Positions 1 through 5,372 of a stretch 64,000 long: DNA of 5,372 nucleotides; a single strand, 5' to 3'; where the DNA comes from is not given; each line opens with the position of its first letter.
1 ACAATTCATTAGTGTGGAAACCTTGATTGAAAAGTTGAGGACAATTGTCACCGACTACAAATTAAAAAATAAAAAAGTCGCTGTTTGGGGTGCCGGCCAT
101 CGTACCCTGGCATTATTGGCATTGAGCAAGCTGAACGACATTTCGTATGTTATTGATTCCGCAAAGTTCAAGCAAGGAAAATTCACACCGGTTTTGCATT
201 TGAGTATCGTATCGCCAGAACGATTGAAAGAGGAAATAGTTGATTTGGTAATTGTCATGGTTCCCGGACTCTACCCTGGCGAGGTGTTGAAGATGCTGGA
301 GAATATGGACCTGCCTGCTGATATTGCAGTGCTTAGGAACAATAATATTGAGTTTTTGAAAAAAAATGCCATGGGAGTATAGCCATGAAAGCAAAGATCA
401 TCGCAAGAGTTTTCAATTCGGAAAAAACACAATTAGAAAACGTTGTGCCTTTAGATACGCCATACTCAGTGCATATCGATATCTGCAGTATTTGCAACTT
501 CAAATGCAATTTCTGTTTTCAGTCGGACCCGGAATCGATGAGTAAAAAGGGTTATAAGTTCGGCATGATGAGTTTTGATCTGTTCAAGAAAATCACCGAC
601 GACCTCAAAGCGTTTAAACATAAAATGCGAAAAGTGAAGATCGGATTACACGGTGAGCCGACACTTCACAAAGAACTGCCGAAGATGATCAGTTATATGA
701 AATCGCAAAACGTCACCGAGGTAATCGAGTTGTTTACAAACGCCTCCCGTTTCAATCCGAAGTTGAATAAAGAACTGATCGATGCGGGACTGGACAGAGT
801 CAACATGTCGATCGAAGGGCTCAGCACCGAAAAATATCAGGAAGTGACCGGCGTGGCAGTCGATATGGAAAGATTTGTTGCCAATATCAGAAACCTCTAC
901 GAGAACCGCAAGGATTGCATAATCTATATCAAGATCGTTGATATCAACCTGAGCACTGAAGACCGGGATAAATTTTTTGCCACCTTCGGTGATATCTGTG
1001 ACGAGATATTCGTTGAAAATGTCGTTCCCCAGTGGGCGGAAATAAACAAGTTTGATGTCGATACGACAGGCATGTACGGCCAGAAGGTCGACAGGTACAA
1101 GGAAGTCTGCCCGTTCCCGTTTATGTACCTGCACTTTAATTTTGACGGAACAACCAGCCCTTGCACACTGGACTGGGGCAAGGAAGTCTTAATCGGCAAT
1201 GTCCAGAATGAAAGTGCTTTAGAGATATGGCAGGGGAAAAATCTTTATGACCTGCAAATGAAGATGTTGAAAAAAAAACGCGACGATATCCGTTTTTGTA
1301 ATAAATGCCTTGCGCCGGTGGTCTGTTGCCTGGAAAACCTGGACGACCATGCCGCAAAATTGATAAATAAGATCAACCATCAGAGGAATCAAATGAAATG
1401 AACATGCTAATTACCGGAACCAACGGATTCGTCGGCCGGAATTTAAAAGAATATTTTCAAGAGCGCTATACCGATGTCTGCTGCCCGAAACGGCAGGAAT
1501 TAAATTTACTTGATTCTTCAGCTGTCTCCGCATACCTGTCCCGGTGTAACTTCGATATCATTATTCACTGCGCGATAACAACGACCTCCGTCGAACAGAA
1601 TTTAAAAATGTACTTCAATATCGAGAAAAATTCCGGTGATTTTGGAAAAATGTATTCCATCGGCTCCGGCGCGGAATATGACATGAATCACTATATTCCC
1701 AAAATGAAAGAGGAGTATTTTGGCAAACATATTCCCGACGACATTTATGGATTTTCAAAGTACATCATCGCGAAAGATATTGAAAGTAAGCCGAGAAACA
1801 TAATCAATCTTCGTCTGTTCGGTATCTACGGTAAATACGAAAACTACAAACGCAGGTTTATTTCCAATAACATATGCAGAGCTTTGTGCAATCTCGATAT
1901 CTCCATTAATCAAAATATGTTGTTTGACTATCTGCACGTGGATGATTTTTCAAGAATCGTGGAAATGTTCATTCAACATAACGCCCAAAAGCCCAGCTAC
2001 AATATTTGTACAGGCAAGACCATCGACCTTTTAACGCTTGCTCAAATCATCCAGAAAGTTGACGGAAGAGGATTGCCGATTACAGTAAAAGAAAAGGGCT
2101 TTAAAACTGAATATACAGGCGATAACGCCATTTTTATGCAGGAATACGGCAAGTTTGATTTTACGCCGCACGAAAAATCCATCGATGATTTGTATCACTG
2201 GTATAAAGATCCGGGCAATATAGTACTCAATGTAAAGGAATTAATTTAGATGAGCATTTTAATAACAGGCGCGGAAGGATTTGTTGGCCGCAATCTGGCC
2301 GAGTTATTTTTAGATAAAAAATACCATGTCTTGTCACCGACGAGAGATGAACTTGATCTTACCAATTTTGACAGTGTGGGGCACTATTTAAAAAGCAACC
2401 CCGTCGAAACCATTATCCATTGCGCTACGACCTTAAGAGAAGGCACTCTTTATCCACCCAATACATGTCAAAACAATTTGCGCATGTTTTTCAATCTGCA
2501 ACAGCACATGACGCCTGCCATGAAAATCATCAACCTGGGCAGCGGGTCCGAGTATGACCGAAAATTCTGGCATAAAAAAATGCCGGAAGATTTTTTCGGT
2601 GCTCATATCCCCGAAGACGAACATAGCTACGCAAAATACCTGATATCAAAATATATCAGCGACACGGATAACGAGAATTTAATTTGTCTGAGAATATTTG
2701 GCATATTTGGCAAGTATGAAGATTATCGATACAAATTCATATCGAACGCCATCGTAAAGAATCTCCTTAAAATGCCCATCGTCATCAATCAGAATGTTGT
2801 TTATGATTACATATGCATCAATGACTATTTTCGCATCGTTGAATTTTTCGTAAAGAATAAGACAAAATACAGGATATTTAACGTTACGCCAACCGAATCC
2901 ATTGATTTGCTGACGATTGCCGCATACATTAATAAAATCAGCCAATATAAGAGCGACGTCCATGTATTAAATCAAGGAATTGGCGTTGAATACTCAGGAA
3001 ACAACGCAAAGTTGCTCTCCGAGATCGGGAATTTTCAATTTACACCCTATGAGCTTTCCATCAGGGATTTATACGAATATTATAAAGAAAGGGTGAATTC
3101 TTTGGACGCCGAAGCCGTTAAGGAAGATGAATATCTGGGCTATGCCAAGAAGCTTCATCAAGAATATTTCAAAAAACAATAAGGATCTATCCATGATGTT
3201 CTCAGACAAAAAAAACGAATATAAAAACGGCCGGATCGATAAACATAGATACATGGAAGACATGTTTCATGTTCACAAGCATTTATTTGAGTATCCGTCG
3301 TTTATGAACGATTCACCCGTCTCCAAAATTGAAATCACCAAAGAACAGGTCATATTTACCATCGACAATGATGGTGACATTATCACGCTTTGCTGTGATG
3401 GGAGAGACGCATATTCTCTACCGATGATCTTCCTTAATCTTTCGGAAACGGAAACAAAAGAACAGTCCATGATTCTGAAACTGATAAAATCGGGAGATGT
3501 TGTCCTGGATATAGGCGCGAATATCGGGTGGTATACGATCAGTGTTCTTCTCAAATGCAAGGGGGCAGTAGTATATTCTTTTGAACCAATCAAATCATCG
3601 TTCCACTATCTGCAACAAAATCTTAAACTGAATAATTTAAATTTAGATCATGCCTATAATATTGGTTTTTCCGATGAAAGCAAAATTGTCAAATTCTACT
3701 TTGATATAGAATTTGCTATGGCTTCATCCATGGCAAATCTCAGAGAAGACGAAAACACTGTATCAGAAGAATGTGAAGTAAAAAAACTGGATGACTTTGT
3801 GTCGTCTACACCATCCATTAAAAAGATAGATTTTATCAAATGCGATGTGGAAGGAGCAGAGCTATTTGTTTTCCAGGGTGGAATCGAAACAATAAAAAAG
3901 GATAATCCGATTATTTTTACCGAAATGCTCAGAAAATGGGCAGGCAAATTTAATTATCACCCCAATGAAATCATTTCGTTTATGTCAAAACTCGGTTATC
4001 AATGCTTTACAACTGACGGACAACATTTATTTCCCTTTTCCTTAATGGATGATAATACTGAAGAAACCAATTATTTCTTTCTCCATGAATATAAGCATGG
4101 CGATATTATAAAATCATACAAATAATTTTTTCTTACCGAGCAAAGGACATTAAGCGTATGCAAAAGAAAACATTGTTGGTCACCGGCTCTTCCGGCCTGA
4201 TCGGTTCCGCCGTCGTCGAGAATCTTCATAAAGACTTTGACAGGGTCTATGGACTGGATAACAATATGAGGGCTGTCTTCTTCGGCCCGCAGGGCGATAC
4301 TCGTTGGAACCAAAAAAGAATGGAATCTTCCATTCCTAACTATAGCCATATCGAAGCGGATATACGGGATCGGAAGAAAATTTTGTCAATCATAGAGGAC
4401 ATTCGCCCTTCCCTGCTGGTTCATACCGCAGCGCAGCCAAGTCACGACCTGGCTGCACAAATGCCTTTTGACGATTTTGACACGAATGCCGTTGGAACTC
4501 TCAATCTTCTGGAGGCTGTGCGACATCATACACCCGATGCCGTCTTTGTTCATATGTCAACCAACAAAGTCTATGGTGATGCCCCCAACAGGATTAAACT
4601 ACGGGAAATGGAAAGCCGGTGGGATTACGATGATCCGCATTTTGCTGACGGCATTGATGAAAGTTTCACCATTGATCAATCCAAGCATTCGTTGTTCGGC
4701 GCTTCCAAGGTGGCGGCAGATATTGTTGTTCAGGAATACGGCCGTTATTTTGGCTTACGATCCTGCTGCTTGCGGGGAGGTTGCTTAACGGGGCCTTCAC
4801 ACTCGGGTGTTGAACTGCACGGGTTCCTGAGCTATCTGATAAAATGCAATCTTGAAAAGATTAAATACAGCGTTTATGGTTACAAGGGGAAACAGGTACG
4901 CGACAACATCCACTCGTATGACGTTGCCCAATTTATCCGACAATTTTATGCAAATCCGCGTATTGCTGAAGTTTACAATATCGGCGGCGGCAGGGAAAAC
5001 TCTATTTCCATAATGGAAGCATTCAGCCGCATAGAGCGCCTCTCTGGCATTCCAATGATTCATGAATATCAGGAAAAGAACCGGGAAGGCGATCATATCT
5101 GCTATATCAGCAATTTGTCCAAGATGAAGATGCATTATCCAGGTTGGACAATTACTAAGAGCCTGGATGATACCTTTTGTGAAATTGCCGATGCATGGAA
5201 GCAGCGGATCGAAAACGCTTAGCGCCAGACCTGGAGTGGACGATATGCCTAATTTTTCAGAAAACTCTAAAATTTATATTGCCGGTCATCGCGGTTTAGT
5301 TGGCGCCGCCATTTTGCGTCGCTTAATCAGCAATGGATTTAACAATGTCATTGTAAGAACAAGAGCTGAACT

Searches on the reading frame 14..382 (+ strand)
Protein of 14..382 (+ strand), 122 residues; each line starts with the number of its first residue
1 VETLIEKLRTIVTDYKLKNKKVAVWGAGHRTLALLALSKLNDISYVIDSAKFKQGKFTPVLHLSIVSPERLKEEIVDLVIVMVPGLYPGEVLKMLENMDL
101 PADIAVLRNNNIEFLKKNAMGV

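Call 6: search_protein_families(library=pfam, proteins=[window:14-382:+], max_evalue=0.001)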
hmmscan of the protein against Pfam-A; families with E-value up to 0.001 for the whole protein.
window:14-382:+ (122 aa): 1 family
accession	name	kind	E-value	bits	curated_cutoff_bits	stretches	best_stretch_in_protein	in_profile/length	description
PF08484.17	Methyltransf_14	-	2.4e-13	50.6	23.5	1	4-83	53-134/160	C-methyltransferase C-terminal domain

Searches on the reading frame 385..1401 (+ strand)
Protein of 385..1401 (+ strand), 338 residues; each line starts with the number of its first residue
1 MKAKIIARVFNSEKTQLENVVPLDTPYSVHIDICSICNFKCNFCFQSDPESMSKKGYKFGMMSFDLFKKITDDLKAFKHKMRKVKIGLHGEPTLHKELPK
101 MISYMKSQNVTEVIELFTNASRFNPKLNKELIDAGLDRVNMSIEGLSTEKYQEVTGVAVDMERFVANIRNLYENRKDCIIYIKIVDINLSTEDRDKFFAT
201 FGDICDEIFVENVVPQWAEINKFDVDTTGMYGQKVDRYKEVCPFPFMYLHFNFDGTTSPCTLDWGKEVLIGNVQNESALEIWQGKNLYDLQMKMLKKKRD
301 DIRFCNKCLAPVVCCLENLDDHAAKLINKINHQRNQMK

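Call 6: search_protein_families(library=pfam, proteins=[window:385-1401:+], max_evalue=0.001)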
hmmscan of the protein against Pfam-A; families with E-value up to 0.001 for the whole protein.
window:385-1401:+ (338 aa): 2 families
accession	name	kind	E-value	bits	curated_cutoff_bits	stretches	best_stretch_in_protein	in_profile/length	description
PF04055.27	Radical_SAM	-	9.6e-18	65.3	29.5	1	34-180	4-147/166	Radical SAM superfamily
PF13186.11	SPASM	-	1.2e-10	42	21.5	1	242-308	1-66/67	Iron-sulfur cluster-binding domain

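Call 56: search_protein_families(library=ncbifam, proteins=[window:385-1401:+], max_evalue=0.00001)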
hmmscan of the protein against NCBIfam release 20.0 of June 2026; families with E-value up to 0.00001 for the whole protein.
window:385-1401:+ (338 aa): 32 families (the best 25 are shown)
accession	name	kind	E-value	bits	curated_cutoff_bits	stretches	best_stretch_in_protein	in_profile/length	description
TIGR04317.1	W_rSAM_matur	equivalog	4.7e-23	81.8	380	1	28-219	5-190/349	tungsten cofactor oxidoreductase radical SAM maturase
NF001199.0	PRK00164.2-1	equivalog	6.9e-19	68.1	231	1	28-171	13-145/308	GTP 3',8-cyclase MoaA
TIGR02666.1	moaA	equivalog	7.4e-19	67.9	284.05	1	30-173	13-152/336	GTP 3',8-cyclase MoaA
TIGR02668.1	moaA_archaeal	equivalog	2.1e-18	66.3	325.25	1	28-169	11-141/303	GTP 3',8-cyclase MoaA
NF033640.1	N_Twi_rSAM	subfamily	2.7e-18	66.3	170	2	239-309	2-70/398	twitch domain-containing radical SAM protein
TIGR04311.1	rSAM_Geo_metal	subfamily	9.3e-16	57.9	400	1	26-176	2-144/423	radical SAM/SPASM family putative metalloenzyme maturase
TIGR04321.1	spiroSPASM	subfamily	3.9e-15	55.5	250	1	25-202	229-406/510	spiro-SPASM protein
NF038332.1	rSAM_rare_HxsC4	exception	8.2e-12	44.9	500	1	28-176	15-155/335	radical SAM protein HxsC4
NF038283.1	viperin_w_prok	equivalog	9.7e-12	44.6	180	1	29-157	4-128/281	viperin family antiviral radical SAM protein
NF045646.2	rSAM_Se_TrsS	equivalog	3.1e-11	42.5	490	1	29-163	88-215/441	radical SAM (seleno)protein TrsS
NF045702.1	rSAM_GDGT_ether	equivalog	5.5e-11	41.8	450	1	30-169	89-224/486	tetraether lipid synthase Tes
TIGR04546.1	rSAM_ahbC_deAc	equivalog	1.2e-10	40.7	650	1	30-170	42-171/390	12,18-didecarboxysiroheme deacetylase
NF050035.1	rSAM_WgK_link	exception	1.6e-10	40.5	650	1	25-171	7-143/367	radical SAM/SPASM peptide maturase WgkB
TIGR02495.1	NrdG2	equivalog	3.5e-10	39.5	131.15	1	35-174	24-153/193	anaerobic ribonucleoside-triphosphate reductase activating protein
TIGR04545.1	rSAM_ahbD_hemeb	equivalog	1e-09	38.3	500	1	32-188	5-151/339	heme b synthase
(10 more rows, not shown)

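Call 65: find_encoding_contigs(protein=window:385-1401:+, flank=10000, max_places=1)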
Protein window:385-1401:+ (338 aa): 3 contigs read that carry it; 1 place shown.
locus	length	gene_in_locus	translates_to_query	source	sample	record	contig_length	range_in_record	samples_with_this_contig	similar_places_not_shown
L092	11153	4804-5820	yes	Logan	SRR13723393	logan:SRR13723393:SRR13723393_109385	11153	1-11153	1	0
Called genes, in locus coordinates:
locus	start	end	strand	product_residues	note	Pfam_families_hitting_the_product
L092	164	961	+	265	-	PF00702:Hydrolase, PF13344:Hydrolase_6, PF13419:HAD_2 (faint), PF13242:Hydrolase_like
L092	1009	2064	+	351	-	PF01073:3Beta_HSD, PF01370:Epimerase, PF02719:Polysacc_synt_2 (faint), PF07993:NAD_binding_4, PF16363:GDP_Man_Dehyd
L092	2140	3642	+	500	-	PF02310:B12-binding, PF04055:Radical_SAM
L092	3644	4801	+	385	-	PF13489:Methyltransf_23, PF07021:MetW (weak), PF13847:Methyltransf_31 (faint), PF08241:Methyltransf_11, PF08242:Methyltransf_12, PF13649:Methyltransf_25 (weak), PF08484:Methyltransf_14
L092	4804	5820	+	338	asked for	PF04055:Radical_SAM, PF13186:SPASM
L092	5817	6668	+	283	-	PF01370:Epimerase, PF04321:RmlD_sub_bind, PF16363:GDP_Man_Dehyd (faint)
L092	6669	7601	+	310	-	PF01370:Epimerase, PF04321:RmlD_sub_bind, PF16363:GDP_Man_Dehyd (faint)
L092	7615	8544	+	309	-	PF02475:TRM5-TYW2_MTfase, PF05050:Methyltransf_21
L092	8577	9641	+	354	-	PF01073:3Beta_HSD (weak), PF01370:Epimerase, PF02719:Polysacc_synt_2, PF04321:RmlD_sub_bind, PF07993:NAD_binding_4, PF16363:GDP_Man_Dehyd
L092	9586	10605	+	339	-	PF01370:Epimerase, PF04321:RmlD_sub_bind (weak), PF16363:GDP_Man_Dehyd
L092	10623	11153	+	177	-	?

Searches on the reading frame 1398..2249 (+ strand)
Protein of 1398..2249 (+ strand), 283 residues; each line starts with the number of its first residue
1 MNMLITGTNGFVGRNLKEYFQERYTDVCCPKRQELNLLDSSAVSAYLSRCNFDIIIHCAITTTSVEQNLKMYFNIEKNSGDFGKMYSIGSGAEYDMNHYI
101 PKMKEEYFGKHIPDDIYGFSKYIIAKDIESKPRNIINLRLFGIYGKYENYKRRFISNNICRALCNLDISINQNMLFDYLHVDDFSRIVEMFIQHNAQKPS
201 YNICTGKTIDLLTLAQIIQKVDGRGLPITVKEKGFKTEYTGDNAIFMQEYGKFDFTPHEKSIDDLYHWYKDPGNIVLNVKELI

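Call 6: search_protein_families(library=pfam, proteins=[window:1398-2249:+], max_evalue=0.001)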
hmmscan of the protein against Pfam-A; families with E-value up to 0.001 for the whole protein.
window:1398-2249:+ (283 aa): 3 families
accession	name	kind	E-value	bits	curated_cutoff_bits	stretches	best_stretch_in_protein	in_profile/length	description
PF01370.27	Epimerase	-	3.5e-22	79.4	20.9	1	3-204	1-240/240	NAD dependent epimerase/dehydratase family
PF04321.23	RmlD_sub_bind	-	7.3e-12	45.4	27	1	1-63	1-63/287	RmlD substrate binding domain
PF16363.11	GDP_Man_Dehyd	-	3.1e-08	33.9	27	1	113-216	149-260/332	GDP-mannose 4,6 dehydratase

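Call 56: search_protein_families(library=ncbifam, proteins=[window:1398-2249:+], max_evalue=0.00001)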
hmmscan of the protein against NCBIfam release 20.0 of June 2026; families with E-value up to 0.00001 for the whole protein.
window:1398-2249:+ (283 aa): 4 families
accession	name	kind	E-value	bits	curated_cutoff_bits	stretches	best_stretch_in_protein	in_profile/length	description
TIGR02197.1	heptose_epim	equivalog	5.4e-12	45.5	274.6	1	3-226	1-264/316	ADP-glyceromanno-heptose 6-epimerase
TIGR01214.1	rmlD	equivalog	3.1e-09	36.3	224.05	1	3-62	2-61/285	dTDP-4-dehydrorhamnose reductase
NF047922.1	GDPFucSynFcl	equivalog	1.1e-08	35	500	0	3-65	5-67/308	GDP-L-fucose synthase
TIGR01181.1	dTDP_gluc_dehyt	equivalog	3.3e-08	33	365.1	1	144-271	182-313/321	dTDP-glucose 4,6-dehydratase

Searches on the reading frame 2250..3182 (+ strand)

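Call 6: search_protein_families(library=pfam, proteins=[window:2250-3182:+], max_evalue=0.001)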
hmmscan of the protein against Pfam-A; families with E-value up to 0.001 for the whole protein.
window:2250-3182:+ (310 aa): 3 families
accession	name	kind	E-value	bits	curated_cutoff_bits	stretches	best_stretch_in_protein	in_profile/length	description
PF01370.27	Epimerase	-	2.4e-22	80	20.9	1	3-212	1-239/240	NAD dependent epimerase/dehydratase family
PF04321.23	RmlD_sub_bind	-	3e-10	40.1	27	1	1-60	1-60/287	RmlD substrate binding domain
PF16363.11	GDP_Man_Dehyd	-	3.4e-06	27.2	27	1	4-47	1-43/332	GDP-mannose 4,6 dehydratase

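Call 56: search_protein_families(library=ncbifam, proteins=[window:2250-3182:+], max_evalue=0.00001)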
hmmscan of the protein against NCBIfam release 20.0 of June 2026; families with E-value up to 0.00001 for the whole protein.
window:2250-3182:+ (310 aa): 5 families
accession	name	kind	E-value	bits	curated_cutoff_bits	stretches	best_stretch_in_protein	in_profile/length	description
TIGR02197.1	heptose_epim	equivalog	2.1e-08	33.7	274.6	1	3-238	1-267/316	ADP-glyceromanno-heptose 6-epimerase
NF047922.1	GDPFucSynFcl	equivalog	3.8e-08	33.1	500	0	3-114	5-120/308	GDP-L-fucose synthase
TIGR01181.1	dTDP_gluc_dehyt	equivalog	2.7e-06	26.7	365.1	0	153-281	182-314/321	dTDP-glucose 4,6-dehydratase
NF047837.1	UDPAcbARedWbcJ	equivalog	7e-06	25.2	500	0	1-34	1-35/372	UDP-2-acetamido-2,6-beta-L-arabino-hexul-4-ose reductase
TIGR01214.1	rmlD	equivalog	7.2e-06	25.3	224.05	0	3-60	2-59/285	dTDP-4-dehydrorhamnose reductase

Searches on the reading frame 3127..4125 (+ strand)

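Call 6: search_protein_families(library=pfam, proteins=[window:3127-4125:+], max_evalue=0.001)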
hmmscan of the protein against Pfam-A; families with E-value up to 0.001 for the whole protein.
window:3127-4125:+ (332 aa): 2 families
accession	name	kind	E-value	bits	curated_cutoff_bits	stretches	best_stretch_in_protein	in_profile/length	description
PF05050.19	Methyltransf_21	-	2e-22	80.6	22.7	1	128-292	1-172/173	Methyltransferase FkbM domain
PF02475.24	TRM5-TYW2_MTfase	-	5.2e-10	40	28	1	106-172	20-86/164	TRM5/TYW2 methyltransferase domain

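Call 56: search_protein_families(library=ncbifam, proteins=[window:3127-4125:+], max_evalue=0.00001)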
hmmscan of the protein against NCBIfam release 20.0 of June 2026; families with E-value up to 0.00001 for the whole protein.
window:3127-4125:+ (332 aa): 2 families
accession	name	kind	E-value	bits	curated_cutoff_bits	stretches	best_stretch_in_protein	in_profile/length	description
TIGR01444.1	fkbM_fam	subfamily_domain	1.7e-26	93.4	37.7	1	125-267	1-142/143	FkbM family methyltransferase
NF047824.1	tRNAwyosineTaw2Meth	equivalog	6.5e-08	32.5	350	1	106-172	77-143/245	tRNA(Phe) (4-demethylwyosine(37)-C(7)) aminocarboxypropyltransferase Taw2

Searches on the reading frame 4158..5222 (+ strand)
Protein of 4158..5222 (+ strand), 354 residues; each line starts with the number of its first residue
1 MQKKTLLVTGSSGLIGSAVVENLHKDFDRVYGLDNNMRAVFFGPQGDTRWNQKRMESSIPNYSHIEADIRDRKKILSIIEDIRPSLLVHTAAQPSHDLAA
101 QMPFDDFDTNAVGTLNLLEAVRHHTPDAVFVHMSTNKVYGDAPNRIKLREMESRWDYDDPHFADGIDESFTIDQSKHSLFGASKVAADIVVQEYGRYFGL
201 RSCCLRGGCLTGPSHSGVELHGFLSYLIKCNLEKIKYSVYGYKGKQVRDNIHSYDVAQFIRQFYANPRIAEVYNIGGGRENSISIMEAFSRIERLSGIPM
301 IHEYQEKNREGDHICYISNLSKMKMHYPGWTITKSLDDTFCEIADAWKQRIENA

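Call 6: search_protein_families(library=pfam, proteins=[window:4158-5222:+], max_evalue=0.001)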
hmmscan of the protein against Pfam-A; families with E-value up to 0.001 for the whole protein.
window:4158-5222:+ (354 aa): 6 families
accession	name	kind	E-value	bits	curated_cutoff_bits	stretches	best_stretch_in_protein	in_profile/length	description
PF01370.27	Epimerase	-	3.9e-36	125.1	20.9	1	7-276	2-240/240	NAD dependent epimerase/dehydratase family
PF16363.11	GDP_Man_Dehyd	-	2.3e-28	100.1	27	1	7-293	1-267/332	GDP-mannose 4,6 dehydratase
PF04321.23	RmlD_sub_bind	-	2.6e-11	43.6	27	1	5-141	2-107/287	RmlD substrate binding domain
PF02719.21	Polysacc_synt_2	-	6.9e-11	42.3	20.2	1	6-138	1-131/293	Polysaccharide biosynthesis protein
PF07993.18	NAD_binding_4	-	1.6e-08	34.5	20.1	1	8-218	1-215/258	Male sterility protein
PF01073.25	3Beta_HSD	-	1.5e-07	31.1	22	1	7-158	1-139/280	3-beta hydroxysteroid dehydrogenase/isomerase family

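Call 56: search_protein_families(library=ncbifam, proteins=[window:4158-5222:+], max_evalue=0.00001)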
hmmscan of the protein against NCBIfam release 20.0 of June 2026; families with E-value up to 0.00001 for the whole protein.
window:4158-5222:+ (354 aa): 14 families
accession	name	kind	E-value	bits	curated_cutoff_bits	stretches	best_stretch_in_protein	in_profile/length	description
TIGR01181.1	dTDP_gluc_dehyt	equivalog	2.5e-32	112.2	365.1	1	6-339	2-303/321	dTDP-glucose 4,6-dehydratase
TIGR01179.1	galE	equivalog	1.3e-24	86.6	262.3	1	6-352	2-329/332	UDP-glucose 4-epimerase GalE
NF007490.0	PRK10084.1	subfamily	8.9e-24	84.1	649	1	6-289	3-273/361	dTDP-glucose 4,6-dehydratase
TIGR02622.1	CDP_4_6_dhtase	equivalog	1.9e-20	73.3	278.45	1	2-153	3-147/352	CDP-glucose 4,6-dehydratase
NF007582.0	PRK10217.1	equivalog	2e-18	66.6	698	1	4-284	2-261/355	dTDP-glucose 4,6-dehydratase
NF007956.0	PRK10675.1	subfamily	1.2e-17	64.1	394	1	6-144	3-133/338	UDP-glucose 4-epimerase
TIGR04180.1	EDH_00030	hypoth_equivalog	2.1e-15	56.6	475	1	7-142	2-128/297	NAD-dependent 4,6-dehydratase LegB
TIGR01214.1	rmlD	equivalog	4.9e-11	42.2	224.05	1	5-139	1-104/285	dTDP-4-dehydrorhamnose reductase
TIGR02197.1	heptose_epim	equivalog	6.9e-10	38.6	274.6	0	240-332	205-284/316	ADP-glyceromanno-heptose 6-epimerase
NF041015.1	UDPsulfquin_syn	equivalog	6.9e-09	35.1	575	1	6-146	3-155/384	UDP-sulfoquinovose synthase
TIGR01472.1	gmd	equivalog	2e-07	30.5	415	1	5-142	2-138/342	GDP-mannose 4,6-dehydratase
TIGR03589.1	PseB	equivalog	7.5e-07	28.4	407.75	1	2-138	3-128/324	UDP-N-acetylglucosamine 4,6-dehydratase (inverting)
NF011728.1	PRK15181.1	equivalog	8e-07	28.4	760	1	3-151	15-157/348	Vi polysaccharide biosynthesis UDP-N-acetylglucosaminuronic acid C-4 epimerase TviC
NF041293.1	G6PDh_Azf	equivalog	1e-06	28.4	400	1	4-212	3-184/252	NAD-dependent glucose-6-phosphate dehydrogenase Azf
